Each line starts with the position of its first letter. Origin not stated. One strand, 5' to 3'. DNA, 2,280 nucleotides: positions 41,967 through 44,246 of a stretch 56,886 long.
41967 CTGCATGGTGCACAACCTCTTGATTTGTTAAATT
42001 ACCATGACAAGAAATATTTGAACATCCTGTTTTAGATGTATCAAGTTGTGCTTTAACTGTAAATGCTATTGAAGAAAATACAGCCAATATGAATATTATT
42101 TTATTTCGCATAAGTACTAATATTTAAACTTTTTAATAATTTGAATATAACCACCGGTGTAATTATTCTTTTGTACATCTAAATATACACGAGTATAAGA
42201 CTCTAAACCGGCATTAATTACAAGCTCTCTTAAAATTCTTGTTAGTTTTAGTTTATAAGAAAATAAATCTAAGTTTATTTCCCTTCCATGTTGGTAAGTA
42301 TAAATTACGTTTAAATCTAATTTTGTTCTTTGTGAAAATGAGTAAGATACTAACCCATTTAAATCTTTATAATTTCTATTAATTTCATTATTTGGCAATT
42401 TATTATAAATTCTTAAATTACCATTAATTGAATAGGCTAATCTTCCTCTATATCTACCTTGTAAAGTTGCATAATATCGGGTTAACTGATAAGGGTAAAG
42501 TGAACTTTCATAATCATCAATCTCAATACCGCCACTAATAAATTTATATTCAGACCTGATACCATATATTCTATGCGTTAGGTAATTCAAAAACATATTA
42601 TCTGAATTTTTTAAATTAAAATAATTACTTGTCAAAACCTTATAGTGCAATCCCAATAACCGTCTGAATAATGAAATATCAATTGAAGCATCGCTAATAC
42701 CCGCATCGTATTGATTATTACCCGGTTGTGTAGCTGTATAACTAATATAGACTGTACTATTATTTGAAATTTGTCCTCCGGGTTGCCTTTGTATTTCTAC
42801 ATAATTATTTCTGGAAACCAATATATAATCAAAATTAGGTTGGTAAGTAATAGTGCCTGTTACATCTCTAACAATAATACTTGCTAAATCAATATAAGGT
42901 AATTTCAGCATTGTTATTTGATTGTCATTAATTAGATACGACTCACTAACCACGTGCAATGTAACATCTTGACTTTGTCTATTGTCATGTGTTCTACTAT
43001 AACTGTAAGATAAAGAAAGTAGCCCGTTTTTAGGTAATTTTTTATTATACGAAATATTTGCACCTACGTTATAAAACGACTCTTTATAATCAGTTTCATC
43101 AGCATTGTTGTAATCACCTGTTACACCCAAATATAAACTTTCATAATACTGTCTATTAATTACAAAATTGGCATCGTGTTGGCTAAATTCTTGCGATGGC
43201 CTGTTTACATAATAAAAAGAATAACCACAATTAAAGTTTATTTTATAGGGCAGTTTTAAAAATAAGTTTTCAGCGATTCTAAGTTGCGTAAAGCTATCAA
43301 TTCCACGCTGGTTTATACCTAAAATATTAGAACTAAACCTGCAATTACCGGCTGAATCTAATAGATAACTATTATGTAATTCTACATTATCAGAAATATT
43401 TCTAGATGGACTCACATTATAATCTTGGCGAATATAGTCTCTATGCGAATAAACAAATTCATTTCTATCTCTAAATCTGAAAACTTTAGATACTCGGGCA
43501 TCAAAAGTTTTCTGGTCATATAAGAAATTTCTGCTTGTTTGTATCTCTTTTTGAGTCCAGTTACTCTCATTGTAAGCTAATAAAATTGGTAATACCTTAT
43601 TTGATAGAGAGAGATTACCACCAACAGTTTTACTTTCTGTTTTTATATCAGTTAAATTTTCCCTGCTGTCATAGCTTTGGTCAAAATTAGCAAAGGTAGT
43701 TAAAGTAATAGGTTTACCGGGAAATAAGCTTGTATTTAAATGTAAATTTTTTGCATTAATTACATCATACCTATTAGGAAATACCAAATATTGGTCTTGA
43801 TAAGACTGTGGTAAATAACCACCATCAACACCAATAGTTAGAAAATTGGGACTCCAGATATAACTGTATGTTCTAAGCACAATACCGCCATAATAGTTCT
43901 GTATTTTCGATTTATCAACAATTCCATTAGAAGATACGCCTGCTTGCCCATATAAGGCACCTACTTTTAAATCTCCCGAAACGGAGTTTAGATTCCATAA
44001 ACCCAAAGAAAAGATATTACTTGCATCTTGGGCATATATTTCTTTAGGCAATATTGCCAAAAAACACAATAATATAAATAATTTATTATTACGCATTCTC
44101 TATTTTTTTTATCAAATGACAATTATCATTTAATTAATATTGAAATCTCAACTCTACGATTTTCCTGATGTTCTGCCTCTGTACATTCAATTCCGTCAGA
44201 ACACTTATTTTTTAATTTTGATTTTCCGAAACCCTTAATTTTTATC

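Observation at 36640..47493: Candidate oxygen-regulated porin-cytochrome electron conduit in a T9SS Bacteroidota genome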

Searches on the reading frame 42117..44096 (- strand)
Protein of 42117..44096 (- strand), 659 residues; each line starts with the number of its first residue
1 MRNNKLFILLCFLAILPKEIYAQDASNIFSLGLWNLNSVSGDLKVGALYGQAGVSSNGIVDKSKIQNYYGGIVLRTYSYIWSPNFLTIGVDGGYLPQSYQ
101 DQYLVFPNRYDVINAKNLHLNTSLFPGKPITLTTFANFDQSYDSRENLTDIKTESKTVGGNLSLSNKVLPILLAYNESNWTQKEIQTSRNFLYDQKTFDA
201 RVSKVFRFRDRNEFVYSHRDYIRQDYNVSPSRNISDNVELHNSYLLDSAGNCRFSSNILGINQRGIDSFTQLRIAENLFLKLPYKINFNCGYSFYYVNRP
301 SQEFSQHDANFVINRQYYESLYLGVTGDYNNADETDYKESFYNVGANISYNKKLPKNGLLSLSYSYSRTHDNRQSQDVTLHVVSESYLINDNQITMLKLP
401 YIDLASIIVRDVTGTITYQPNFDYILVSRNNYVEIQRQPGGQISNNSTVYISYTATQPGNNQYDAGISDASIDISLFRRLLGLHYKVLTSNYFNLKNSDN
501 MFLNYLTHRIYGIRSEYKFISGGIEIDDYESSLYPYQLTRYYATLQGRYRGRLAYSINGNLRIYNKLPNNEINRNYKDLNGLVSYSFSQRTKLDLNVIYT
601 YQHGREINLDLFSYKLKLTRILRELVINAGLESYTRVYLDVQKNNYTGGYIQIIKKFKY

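Call 4: search_protein_families(library=pfam, proteins=[window:42117-44096:-], max_evalue=0.01)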
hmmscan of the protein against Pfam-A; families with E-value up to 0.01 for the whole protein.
window:42117-44096:- (659 aa): 0 families

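Call 5: search_protein_families(library=ncbifam, proteins=[window:42117-44096:-], max_evalue=0.01)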
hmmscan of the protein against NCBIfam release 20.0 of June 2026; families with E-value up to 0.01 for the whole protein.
window:42117-44096:- (659 aa): 0 families

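Call 7: find_homologous_proteins(query=window:42117-44096:-, max_evalue=0.001)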
Query window:42117-44096:- (659 aa): 35 proteins with E <= 0.001 among 8000 candidates.
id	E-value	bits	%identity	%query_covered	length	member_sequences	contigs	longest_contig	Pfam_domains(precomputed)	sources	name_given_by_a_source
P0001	0.0e+0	1468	100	100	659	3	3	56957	-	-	-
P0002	4.1e-249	847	57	100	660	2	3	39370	-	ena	-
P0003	4.9e-247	840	56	100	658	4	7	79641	-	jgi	jgi:hypothetical protein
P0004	8.9e-232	789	54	96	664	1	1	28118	-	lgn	-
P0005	7.6e-208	710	49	100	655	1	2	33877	-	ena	-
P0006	1.4e-206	706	49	99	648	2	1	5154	-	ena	-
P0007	2.4e-199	682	48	100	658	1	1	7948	-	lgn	-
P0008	6.2e-199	681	48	99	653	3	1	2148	-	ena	-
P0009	6.7e-197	674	49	100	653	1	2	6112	-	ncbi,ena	-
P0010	4.5e-195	668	47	98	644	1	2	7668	-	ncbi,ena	-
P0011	6.1e-195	668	49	100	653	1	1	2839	-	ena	-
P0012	6.3e-194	664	47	99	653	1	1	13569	-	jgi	jgi:hypothetical protein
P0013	3.9e-191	655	47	100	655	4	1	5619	-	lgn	-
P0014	4.0e-191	655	47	98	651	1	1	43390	-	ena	-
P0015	4.8e-190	652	48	97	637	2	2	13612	-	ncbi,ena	-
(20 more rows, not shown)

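Call 10: find_related_loci(query=A1, collection=genome_contigs, flank=8000)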
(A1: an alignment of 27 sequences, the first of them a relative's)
Query A1 (659 aa) in genome_contigs; peptide patterns used: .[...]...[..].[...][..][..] (x = any residue, [..] = any of these).
123 stretches matched a pattern; 90 encode a relative of the query (tblastn E <= 1e-3); the best 80 are kept; 80 distinct loci.
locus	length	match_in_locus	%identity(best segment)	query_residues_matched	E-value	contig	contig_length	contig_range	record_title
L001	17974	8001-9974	48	1-659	0e+0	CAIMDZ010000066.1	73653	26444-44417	MAG: uncultured Bacteroidetes bacterium isolate Umea3_bin-3336 genome assembly, contig: bin-3336:066/226, whole genome s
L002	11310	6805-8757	46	5-659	0e+0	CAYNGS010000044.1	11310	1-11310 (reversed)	MAG TPA_asm: uncultured Flavipsychrobacter sp. isolate binchicken_co54_522 genome assembly, contig: NODE_10395_length_11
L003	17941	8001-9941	46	8-659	0e+0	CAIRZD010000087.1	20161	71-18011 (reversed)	MAG: uncultured Bacteroidetes bacterium isolate AM_bin-2607 genome assembly, contig: bin-2607:087/508, whole genome shot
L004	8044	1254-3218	46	1-657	0e+0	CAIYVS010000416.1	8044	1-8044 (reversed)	MAG: uncultured Bacteroidetes bacterium isolate T7_bin-146 genome assembly, contig: bin-146:416/847, whole genome shotgu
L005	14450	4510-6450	44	8-659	3e-175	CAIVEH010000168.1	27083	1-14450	MAG: uncultured Bacteroidetes bacterium isolate Umea2p3_bin-0931 genome assembly, contig: bin-0931:168/271, whole genome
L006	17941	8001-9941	39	9-659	7e-153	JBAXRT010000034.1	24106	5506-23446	MAG: bacterium isolate ELA590 MAG590_34, whole genome shotgun sequence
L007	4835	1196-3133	41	10-659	1e-154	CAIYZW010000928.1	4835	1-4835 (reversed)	MAG: uncultured Bacteroidetes bacterium isolate Ja1_bin-3933 genome assembly, contig: bin-3933:0928/1089, whole genome s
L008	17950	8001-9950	38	5-657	3e-148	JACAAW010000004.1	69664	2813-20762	MAG: Bacteroidetes bacterium isolate Cfx2-01 MAG1_4, whole genome shotgun sequence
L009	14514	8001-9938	39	10-659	1e-145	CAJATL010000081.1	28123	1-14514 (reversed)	MAG: uncultured Bacteroidetes bacterium isolate Loc090907-6m_bin-095 genome assembly, contig: bin-095:081/424, whole gen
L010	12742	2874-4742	39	33-657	2e-137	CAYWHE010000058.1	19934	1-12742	MAG TPA_asm: uncultured Flavobacteriaceae bacterium isolate SRP173033_co1_221 genome assembly, contig: NODE_4767_length_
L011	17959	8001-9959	38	6-657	1e-136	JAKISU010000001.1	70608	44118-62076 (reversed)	MAG: Flavobacteriaceae bacterium isolate D96SM.bin.25 NODE_243_length_70608_cov_5.856472, whole genome shotgun sequence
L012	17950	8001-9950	37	5-657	2e-134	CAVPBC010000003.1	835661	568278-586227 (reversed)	MAG: uncultured Bacteroidales bacterium isolate MFD00032.bin.1.232 genome assembly, contig: contig_47827, whole genome s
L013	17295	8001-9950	36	5-657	3e-133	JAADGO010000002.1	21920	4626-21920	MAG: Chlorobiota bacterium isolate M_MetaBat.121 contig-127_3781, whole genome shotgun sequence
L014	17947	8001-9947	35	8-659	4e-129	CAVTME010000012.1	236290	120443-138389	MAG: uncultured Bacteroidetes bacterium isolate MFD03804.bin.2.22 genome assembly, contig: contig_51755, whole genome sh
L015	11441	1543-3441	35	25-657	3e-128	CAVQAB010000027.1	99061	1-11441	MAG: uncultured Bacteroidales bacterium isolate MFD03551.bin.2.26 genome assembly, contig: contig_80080, whole genome sh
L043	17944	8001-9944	34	5-657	2e-112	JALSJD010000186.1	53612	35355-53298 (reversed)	MAG: Cyclobacteriaceae bacterium isolate 354-166_metabat2_scaf2bin.071 354-166_scaffold_479_c1, whole genome shotgun seq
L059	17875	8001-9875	31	31-657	2e-86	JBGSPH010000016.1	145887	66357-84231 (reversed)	MAG: Ignavibacteriaceae bacterium isolate JTS-AC3 k141_2654840, whole genome shotgun sequence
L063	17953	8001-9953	30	8-657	1e-83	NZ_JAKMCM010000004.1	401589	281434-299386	Aestuariivivens sediminicola strain MTV5-3 NODE_4_length_401589_cov_47.559176, whole genome shotgun sequence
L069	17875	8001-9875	29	31-657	1e-77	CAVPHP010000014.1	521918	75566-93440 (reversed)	MAG: uncultured Ignavibacteriaceae bacterium isolate MFD09964.bin.2.124 genome assembly, contig: contig_6697, whole geno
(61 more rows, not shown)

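Call 19: predict_structure(alignment_id=A1)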
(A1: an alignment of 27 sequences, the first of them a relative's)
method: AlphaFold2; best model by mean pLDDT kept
length: 659 residues; sequences in the alignment: 27
mean_pLDDT: 86.8   pTM: 0.66
mean pLDDT of the five models: 86.8, 85.1, 85.1, 83.5, 82.0
residues with pLDDT >= 90: 378; 70-90: 221; 50-70: 32; < 50: 28
segments of 3 or more residues with pLDDT < 50: 13-25, 99-112
pLDDT, mean of each block of 10 residues (from residue 1): 64 39 51 85 87 77 78 90 89 69 36 75 90 95 64 92 88 96 83 96 83 96 90 96 90 96 93 97 93 96 95 92 96 94 96 92 97 91 90 85 92 88 89 88 90 90 95 93 96 82 86 94 96 90 94 93 84 87 93 93 76 92 92 82 84 89
secondary structure, 60 per line:
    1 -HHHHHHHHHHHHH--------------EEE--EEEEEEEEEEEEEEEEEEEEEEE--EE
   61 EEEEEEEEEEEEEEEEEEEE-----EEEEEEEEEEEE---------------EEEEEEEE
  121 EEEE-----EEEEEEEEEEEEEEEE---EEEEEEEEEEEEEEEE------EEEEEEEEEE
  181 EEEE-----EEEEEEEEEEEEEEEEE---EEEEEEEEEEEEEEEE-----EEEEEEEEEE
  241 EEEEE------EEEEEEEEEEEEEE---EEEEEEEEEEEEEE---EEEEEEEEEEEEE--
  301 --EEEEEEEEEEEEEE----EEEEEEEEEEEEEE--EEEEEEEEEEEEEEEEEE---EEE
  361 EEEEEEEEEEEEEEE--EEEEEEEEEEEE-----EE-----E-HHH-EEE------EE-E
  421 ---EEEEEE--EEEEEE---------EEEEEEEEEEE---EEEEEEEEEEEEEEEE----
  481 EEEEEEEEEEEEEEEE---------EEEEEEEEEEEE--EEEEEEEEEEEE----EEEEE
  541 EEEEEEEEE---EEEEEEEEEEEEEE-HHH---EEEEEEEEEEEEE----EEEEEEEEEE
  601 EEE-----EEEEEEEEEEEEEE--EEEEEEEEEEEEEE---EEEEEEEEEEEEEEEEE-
elements in order: H2-14 E29-31 E34-56 E59-80 E86-97 E113-124 E130-145 E149-164 E171-184 E190-206 E210-225 E231-245 E252-265 E269-282 E286-298 E303-316 E321-334 E337-354 E358-375 E378-389 E408-410 E424-429 E432-437 E447-457 E461-476 E481-496 E506-517 E520-531 E536-549 E553-566 E574-586 E591-603 E609-622 E625-638 E642-658

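Call 23: fold_search(model_id=the predicted structure, library=pdb)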
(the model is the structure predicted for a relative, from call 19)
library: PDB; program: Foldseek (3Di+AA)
matches with E <= 10: 810; with E <= 0.001: 196
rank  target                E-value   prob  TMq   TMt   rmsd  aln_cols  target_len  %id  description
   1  2hdf                  1.6e-07  1.00  0.35  0.39  13.4       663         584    6  Crystal structure of the Colicin I receptor Cir from E.coli (released 2007-05-08)
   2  5fp2_B                1.8e-07  1.00  0.28  0.32  17.4       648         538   10  Crystal structure of the siderophore receptor PirA from Pseudomonas aeruginosa (released 2015-12-09)
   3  6r2q_B                3.3e-07  1.00  0.39  0.39  14.8       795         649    8  Structure of the Mtr complex (released 2020-04-22)
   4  7zgx_A                3.9e-07  1.00  0.35  0.27  19.6      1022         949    8  S-layer Deinoxanthin Binding Complex, C1 symmetry (released 2022-07-13)
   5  2hdi_A                4.8e-07  1.00  0.35  0.37  14.3       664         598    7  Crystal structure of the Colicin I receptor Cir from E.coli in complex with receptor binding domain of Colicin Ia. (released 2007-05-08)
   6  4rdt_A                6.0e-07  1.00  0.29  0.30  17.6       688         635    9  Structure of the bacterial Zn-transporter ZnuD from Neisseria meningitidis (flexible conformation bound to a zinc ion) (released 2015-08-19)
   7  8agd_A                6.9e-07  1.00  0.36  0.24  19.5      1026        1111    8  Full SDBC and SOD assembly (released 2023-04-12)
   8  4rdt_B                7.8e-07  1.00  0.29  0.30  16.7       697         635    9  Structure of the bacterial Zn-transporter ZnuD from Neisseria meningitidis (flexible conformation bound to a zinc ion) (released 2015-08-19)
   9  5fq7_B                9.3e-07  1.00  0.23  0.19  22.3       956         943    7  Crystal structure of the SusCD complex BT2261-2264 from Bacteroides thetaiotaomicron (released 2016-12-21)
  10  9i92_A                1.2e-06  1.00  0.32  0.36  14.9       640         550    8  Cryo-EM structure of Shigella flexneri LptDE bound by a Bicyclic peptide molecule (Compound 1) (released 2025-10-15)
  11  5fq6_D                1.5e-06  1.00  0.23  0.19  22.2       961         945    7  Crystal structure of the SusCD complex BT2261-2264 from Bacteroides thetaiotaomicron (released 2016-12-21)
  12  5ixm_G                1.6e-06  1.00  0.33  0.38  15.3       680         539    8  The LPS Transporter LptDE from Yersinia pestis, core complex (released 2016-05-18)
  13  5fq6_I                1.6e-06  1.00  0.25  0.20  22.8       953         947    8  Crystal structure of the SusCD complex BT2261-2264 from Bacteroides thetaiotaomicron (released 2016-12-21)
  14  9i95_A                1.7e-06  1.00  0.33  0.36  14.6       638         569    8  Cryo-EM structure of Shigella flexneri LptDE bound by a Bicyclic peptide molecule (Compound 4) (released 2025-10-15)
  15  8aa0_A                1.7e-06  1.00  0.29  0.22  21.7       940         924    9  Levan utilisation machinery (utilisome) with levan fructo-oligosaccharides DP 8-12 (released 2023-06-07)
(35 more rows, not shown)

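Call 24: search_solved_structures(query=A1, max_evalue=10)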
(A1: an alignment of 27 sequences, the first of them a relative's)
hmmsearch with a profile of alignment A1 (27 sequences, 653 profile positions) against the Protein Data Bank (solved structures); distinct sequences matched with E-value up to 10: 1.
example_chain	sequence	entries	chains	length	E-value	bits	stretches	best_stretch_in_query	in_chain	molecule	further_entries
8b2d_A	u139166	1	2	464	2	10.1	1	402-429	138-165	Flavin-containing monooxygenase, Fmo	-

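Call 32: find_homologous_proteins(query=A2, max_evalue=0.001)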
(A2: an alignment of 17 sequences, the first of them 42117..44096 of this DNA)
Query A2 (17 sequences) (659 aa, profile of the alignment): 35 proteins with E <= 0.001 among 8000 candidates.
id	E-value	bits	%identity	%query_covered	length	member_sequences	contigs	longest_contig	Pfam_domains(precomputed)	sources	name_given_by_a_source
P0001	2.5e-242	824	100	100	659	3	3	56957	-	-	-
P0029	3.5e-236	804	37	99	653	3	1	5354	-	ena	-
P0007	1.3e-231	789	48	100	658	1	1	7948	-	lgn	-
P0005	1.1e-230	786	49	100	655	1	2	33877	-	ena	-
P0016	5.9e-226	770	46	99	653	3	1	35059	-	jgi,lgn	-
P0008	1.2e-223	762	48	99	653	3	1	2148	-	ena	-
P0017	4.2e-223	760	46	99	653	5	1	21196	-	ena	-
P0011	6.7e-222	757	49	100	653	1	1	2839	-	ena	-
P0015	7.9e-221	753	48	97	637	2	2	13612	-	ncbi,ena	-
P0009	1.0e-220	753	49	100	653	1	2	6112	-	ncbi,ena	-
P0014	1.1e-220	753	47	98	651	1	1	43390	-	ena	-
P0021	1.4e-218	745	47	96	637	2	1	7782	-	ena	-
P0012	2.6e-217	741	47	99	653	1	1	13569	-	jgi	jgi:hypothetical protein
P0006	1.8e-216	739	49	99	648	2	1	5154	-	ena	-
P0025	2.7e-216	738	44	100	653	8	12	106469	-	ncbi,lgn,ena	-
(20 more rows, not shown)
